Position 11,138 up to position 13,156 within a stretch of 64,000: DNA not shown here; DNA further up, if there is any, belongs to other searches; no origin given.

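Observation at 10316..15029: Glycan-related cluster containing an uncharacterised 572-aa NAD(P)-binding protein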

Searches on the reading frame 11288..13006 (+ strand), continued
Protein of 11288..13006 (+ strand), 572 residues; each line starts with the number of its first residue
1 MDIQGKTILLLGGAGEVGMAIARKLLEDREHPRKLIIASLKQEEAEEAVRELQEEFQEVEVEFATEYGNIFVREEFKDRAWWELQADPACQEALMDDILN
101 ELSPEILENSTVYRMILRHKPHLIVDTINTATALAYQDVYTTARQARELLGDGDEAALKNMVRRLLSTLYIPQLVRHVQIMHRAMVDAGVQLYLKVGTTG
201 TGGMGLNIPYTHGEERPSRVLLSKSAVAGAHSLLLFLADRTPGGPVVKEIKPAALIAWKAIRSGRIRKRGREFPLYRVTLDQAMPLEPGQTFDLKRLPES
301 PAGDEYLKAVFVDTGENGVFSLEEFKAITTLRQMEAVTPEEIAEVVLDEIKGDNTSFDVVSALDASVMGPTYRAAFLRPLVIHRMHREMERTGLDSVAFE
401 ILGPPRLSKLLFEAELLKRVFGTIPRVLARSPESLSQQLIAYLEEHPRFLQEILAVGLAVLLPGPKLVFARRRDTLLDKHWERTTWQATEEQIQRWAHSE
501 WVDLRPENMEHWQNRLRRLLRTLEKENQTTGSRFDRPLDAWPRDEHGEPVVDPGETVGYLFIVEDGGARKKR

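Call 66: find_homologous_proteins(query=P0231)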
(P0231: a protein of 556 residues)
Query P0231 (556 aa): 1082 proteins with E <= 0.001 among 8000 candidates; the best 120 are listed.
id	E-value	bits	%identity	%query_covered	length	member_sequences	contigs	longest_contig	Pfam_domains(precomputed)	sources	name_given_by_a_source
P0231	0.0e+0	1250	100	100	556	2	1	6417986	PF27054.1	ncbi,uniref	ncbi:hypothetical protein [Wukongibacter sp. M2B1]|uniref:hypothetical protein n=1 Tax=Wukongibacter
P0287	0.0e+0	1032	81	100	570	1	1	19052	PF27054.1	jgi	-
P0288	2.6e-215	734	61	99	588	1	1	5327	PF27054.1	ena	-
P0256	6.1e-148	512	46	100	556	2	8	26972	PF27054.1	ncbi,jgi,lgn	-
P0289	6.0e-135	469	41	99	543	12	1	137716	PF27054.1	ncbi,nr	ncbi:MAG: hypothetical protein IJN50_01005 [Clostridia bacterium]|nr:hypothetical protein [Clostridi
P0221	1.6e-132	461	43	99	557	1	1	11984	PF27054.1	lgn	-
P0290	9.1e-132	459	41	99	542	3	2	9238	PF27054.1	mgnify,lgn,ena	mgnify:CR=1 FL=1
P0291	4.6e-131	456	41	99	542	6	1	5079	PF27054.1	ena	-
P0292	1.3e-130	455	41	99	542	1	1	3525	PF27054.1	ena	-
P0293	2.4e-129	451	40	99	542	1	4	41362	PF27054.1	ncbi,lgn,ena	-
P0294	2.8e-129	451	41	99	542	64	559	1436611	PF27054.1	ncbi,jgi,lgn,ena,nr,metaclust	ncbi:short-chain dehydrogenase/reductase SDR [Clostridium sp. CAG:557]|jgi:hypothetical protein|nr:s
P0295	6.9e-129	449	40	99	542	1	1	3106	PF27054.1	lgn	-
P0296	7.4e-129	449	41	99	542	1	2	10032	PF27054.1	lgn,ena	-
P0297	1.1e-128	449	40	99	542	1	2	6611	PF27054.1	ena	-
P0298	8.1e-128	446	40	99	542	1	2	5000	PF27054.1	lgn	-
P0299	9.6e-128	445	42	99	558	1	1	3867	PF27054.1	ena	-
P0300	9.9e-128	445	40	99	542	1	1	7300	PF27054.1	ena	-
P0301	1.4e-127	445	41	99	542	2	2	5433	PF27054.1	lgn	-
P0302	1.6e-127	445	40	99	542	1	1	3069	PF27054.1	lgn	-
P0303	1.5e-126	442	40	99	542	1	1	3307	PF27054.1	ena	-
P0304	3.3e-126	440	40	99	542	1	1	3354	PF27054.1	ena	-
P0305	9.4e-126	439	40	99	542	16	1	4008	PF27054.1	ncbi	-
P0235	1.1e-125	439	42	88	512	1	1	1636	PF27054.1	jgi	-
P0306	1.3e-125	438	43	99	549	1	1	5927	PF27054.1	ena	-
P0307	1.6e-125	438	42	99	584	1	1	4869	PF27054.1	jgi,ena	-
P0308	2.7e-125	437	42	99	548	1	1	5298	PF27054.1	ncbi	-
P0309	3.8e-124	434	39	99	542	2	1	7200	PF27054.1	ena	-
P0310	4.1e-123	430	39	98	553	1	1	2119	PF27054.1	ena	-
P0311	1.4e-122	428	42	99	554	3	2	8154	PF27054.1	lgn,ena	-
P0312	1.3e-121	425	41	99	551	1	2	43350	PF27054.1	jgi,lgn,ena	-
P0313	1.6e-121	425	42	99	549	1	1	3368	PF27054.1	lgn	-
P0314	9.1e-121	422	41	99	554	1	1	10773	PF27054.1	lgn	-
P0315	9.4e-121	422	42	99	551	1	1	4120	PF27054.1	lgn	-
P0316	1.2e-120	422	39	99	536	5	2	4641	PF27054.1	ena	-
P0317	1.5e-120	422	39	99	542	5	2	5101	PF27054.1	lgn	-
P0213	4.6e-120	420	40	99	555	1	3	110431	PF27054.1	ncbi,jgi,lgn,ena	ncbi:MAG: hypothetical protein WCO12_00155 [bacterium]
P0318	5.3e-120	420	40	99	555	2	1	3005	PF27054.1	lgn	-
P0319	1.2e-119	419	41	99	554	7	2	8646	PF27054.1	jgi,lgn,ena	-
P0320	4.2e-119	417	40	99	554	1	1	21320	PF27054.1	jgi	-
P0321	5.9e-119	416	39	99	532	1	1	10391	PF27054.1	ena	-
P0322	8.0e-119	416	39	99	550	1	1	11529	PF27054.1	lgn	-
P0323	1.1e-118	416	39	99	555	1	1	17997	PF27054.1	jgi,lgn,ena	-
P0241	1.3e-118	415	40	98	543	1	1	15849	PF27054.1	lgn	-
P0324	4.1e-118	414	40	99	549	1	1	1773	PF27054.1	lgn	-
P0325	5.6e-118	413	39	99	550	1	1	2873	PF27054.1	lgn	-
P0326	5.9e-118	413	39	99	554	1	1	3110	PF27054.1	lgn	-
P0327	6.3e-118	413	41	99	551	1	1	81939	PF27054.1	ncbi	-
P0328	8.0e-118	413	39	98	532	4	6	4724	PF27054.1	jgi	-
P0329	8.7e-118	413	41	99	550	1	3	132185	PF27054.1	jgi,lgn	-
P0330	1.3e-117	412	39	99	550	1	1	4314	PF27054.1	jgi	-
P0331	1.6e-117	412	40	99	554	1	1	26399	PF27054.1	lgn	-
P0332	2.4e-117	411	41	99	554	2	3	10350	PF27054.1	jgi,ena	-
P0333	4.6e-117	410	40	99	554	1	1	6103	PF27054.1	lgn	-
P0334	5.1e-117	410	40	99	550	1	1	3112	PF27054.1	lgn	-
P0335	5.3e-117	410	39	99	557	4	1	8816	PF27054.1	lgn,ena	-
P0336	6.2e-117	410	41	99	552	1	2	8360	PF27054.1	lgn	-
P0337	9.4e-117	409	41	99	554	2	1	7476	PF27054.1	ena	-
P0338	6.3e-116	406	40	99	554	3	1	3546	PF27054.1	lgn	-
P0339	1.3e-115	405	40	99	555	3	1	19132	PF27054.1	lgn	-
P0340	1.4e-115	405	40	99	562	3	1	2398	PF27054.1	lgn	-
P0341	2.5e-115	405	39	99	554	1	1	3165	PF27054.1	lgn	-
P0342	3.1e-114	401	40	99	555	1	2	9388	PF27054.1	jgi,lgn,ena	-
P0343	3.3e-114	401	38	99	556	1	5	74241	PF27054.1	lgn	-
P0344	2.9e-113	398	40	99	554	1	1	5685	PF27054.1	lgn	-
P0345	1.7e-112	395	40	99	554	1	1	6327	PF27054.1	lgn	-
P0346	4.4e-112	394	39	99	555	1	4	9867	PF27054.1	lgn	-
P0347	5.9e-112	393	39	99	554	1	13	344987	PF27054.1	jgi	jgi:hypothetical protein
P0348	7.2e-112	393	39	98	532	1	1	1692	PF27054.1,PF01488.27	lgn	-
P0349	1.4e-111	392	37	99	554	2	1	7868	PF27054.1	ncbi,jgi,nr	ncbi:MAG: hypothetical protein PF549_04385 [Patescibacteria group bacterium]|jgi:hypothetical protei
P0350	1.5e-111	392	39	99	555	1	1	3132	PF27054.1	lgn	-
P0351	1.6e-111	392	39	99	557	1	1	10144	PF27054.1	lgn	-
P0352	2.2e-111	391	38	99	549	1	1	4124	PF27054.1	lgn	-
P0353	2.8e-111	391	38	98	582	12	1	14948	PF27054.1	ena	-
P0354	4.6e-110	387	38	99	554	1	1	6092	PF27054.1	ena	-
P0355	1.5e-109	385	38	99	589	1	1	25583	PF27054.1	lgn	-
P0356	4.8e-109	384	40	99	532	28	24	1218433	PF27054.1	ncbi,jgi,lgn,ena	-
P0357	1.9e-108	382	40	98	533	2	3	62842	PF27054.1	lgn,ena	-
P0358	4.0e-108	381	39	99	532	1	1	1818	PF27054.1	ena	-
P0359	5.5e-108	380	40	99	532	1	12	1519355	PF27054.1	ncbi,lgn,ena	-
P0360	1.5e-107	379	40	98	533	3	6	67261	PF27054.1,PF01488.27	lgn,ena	-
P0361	2.0e-107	378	40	99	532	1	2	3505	PF27054.1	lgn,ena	-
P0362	6.4e-107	377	37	99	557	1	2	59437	PF27054.1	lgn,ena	-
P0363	2.0e-106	375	38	98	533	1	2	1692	PF27054.1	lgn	-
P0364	2.2e-106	375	37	98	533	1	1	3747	PF27054.1,PF03807.24,PF01488.27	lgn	-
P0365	6.0e-106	374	39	99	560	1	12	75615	PF27054.1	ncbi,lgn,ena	-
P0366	6.9e-106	373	38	98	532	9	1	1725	PF02719.22,PF27054.1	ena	-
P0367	1.4e-105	372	37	98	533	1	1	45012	PF27054.1,PF01488.27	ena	-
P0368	2.7e-105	371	38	98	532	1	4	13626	PF27054.1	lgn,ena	-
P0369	3.4e-105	371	36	99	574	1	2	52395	PF27054.1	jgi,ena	jgi:hypothetical protein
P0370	3.6e-105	371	39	98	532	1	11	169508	PF27054.1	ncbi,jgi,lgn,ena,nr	ncbi:MAG: hypothetical protein E7163_00740 [Firmicutes bacterium]|nr:hypothetical protein [Bacillota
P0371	6.6e-105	370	38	99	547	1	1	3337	PF27054.1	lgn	-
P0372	6.6e-105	370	39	98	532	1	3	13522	PF27054.1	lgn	-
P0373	9.0e-105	370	37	99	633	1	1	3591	PF27054.1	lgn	-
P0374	1.5e-104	369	39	99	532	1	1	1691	PF27054.1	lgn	-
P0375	1.6e-104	369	38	98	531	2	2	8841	PF27054.1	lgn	-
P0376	2.0e-104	369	39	100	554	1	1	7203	PF27054.1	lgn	-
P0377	2.2e-104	368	37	99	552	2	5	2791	PF27054.1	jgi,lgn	-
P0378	2.2e-104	368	39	98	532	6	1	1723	PF27054.1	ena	-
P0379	3.1e-104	368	36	98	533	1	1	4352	PF27054.1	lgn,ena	-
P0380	3.7e-104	368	37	99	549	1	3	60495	PF27054.1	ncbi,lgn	-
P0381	4.2e-104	367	35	99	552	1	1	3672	PF27054.1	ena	-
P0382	1.3e-103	366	37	99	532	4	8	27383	PF27054.1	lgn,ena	-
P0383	1.3e-103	366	35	99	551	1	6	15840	PF27054.1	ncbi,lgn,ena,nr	ncbi:hypothetical protein ISS30_04830 [bacterium]|nr:hypothetical protein [FCB group bacterium] MBL7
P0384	2.0e-103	365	36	99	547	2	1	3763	PF27054.1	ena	-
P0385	4.8e-103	364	38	99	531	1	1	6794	PF27054.1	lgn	-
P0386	5.0e-103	364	40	97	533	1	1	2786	PF27054.1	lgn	-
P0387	2.0e-102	362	36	99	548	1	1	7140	PF27054.1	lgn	-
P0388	2.3e-102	362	39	100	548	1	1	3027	PF27054.1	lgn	-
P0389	3.6e-102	361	38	99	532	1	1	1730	PF27054.1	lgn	-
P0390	3.8e-102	361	38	98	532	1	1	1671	PF27054.1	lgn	-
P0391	7.0e-102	360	38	99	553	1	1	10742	PF27054.1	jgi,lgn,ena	-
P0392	1.2e-101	359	37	99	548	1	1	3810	PF27054.1,PF01488.27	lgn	-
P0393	1.5e-101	359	37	95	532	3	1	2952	PF27054.1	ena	-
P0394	2.6e-101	358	35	99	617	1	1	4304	PF27054.1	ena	-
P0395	8.6e-101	357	37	98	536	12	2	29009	PF27054.1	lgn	-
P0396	2.4e-100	355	37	99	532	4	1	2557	PF27054.1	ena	-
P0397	2.4e-100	355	37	99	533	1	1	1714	PF27054.1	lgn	-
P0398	1.1e-99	353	37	99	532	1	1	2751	PF27054.1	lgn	-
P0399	2.1e-99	352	37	99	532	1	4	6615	PF27054.1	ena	-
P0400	2.2e-99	352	37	99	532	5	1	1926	PF27054.1,PF03807.24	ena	-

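Call 67: find_encoding_contigs(protein=P0294, flank=7000, max_places=3)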
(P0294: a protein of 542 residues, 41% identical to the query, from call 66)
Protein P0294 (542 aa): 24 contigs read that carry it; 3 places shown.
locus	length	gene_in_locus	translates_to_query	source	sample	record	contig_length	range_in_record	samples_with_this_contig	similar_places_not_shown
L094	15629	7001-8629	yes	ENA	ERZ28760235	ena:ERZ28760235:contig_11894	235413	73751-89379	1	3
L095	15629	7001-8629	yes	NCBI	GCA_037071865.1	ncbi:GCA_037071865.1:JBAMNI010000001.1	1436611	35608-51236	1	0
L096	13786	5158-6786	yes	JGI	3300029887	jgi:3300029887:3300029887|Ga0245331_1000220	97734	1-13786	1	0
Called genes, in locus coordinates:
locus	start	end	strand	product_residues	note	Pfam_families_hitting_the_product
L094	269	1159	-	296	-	PF19263:DUF5906, PF03288:Pox_D5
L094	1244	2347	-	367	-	PF22763:NrS1-1_pol-like_HBD, PF08706:D5_N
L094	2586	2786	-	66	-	PF12728:HTH_17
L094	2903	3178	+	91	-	PF12844:HTH_19, PF13560:HTH_31 (weak), PF01381:HTH_3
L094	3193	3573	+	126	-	-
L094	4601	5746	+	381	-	PF13306:LRR_5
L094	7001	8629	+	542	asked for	PF27054:Beta_methylindole_red_C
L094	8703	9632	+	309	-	PF03547:Mem_trans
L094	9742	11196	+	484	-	-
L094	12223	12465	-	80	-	-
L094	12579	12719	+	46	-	-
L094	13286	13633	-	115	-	PF06114:Peptidase_M78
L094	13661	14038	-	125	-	PF12844:HTH_19, PF13560:HTH_31, PF01381:HTH_3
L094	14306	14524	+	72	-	-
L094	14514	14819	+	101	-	PF07638:Sigma70_ECF (weak), PF08281:Sigma70_r4_2, PF04545:Sigma70_r4, PF04967:HTH_10 (weak), PF13384:HTH_23 (weak)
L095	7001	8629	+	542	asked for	PF27054:Beta_methylindole_red_C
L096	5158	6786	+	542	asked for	PF27054:Beta_methylindole_red_C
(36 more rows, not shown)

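Call 68: search_dna_similar(query=window:11288-13003:+, collection=plasmids, mode=protein, max_evalue=0.001, max_rows=20)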
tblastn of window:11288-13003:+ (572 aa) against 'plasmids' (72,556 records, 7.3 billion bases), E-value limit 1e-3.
No match.

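Call 69: search_dna_similar(query=P0231, collection=plasmids, mode=protein, max_evalue=0.001, max_rows=20)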
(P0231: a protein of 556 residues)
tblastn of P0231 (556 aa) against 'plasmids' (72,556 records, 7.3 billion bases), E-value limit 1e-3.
No match.

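Call 72: search_protein_families(library=pfam, alignment_id=A4, max_evalue=0.00001)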
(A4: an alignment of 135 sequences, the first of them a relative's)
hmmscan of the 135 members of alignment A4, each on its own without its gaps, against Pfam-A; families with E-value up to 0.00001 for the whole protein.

A. member 1, L007:1702-2823:+ (374 aa): 1 family
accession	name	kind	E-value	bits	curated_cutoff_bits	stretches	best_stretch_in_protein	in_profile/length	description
PF00155.27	Aminotran_1_2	-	2.6e-60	205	19.7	1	33-355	2-358/361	Aminotransferase class I and II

B. families by the number of members that match (of 135 scanned): 130 families (the first 25 are shown)
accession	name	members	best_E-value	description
PF00359.27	PTS_EIIA_2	25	9.7e-40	Phosphoenolpyruvate-dependent sugar phosphotransferase system, EIIA 2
PF01906.23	YbjQ_1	6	6.2e-31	Putative heavy-metal-binding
PF18962.6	Por_Secre_tail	6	1e-11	Secretion system C-terminal sorting domain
PF10459.15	Peptidase_S46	5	9.8e-209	Peptidase S46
PF02224.24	Cytidylate_kin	5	1.9e-75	Cytidylate kinase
PF00849.27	PseudoU_synth_2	5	1.7e-28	RNA pseudouridylate synthase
PF07719.23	TPR_2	5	1.7e-24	Tetratricopeptide repeat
PF00515.34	TPR_1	5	5.5e-24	Tetratricopeptide repeat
PF13181.12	TPR_8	5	5e-21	Tetratricopeptide repeat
PF13424.12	TPR_12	5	1.5e-15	Tetratricopeptide repeat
PF13365.12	Trypsin_2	5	3.8e-13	Trypsin-like peptidase domain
PF01479.30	S4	5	2e-12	S4 domain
PF13189.12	Cytidylate_kin2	5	4.2e-12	Cytidylate kinase-like family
PF13431.12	TPR_17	5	1.3e-10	Tetratricopeptide repeat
PF00155.27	Aminotran_1_2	4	2.8e-61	Aminotransferase class I and II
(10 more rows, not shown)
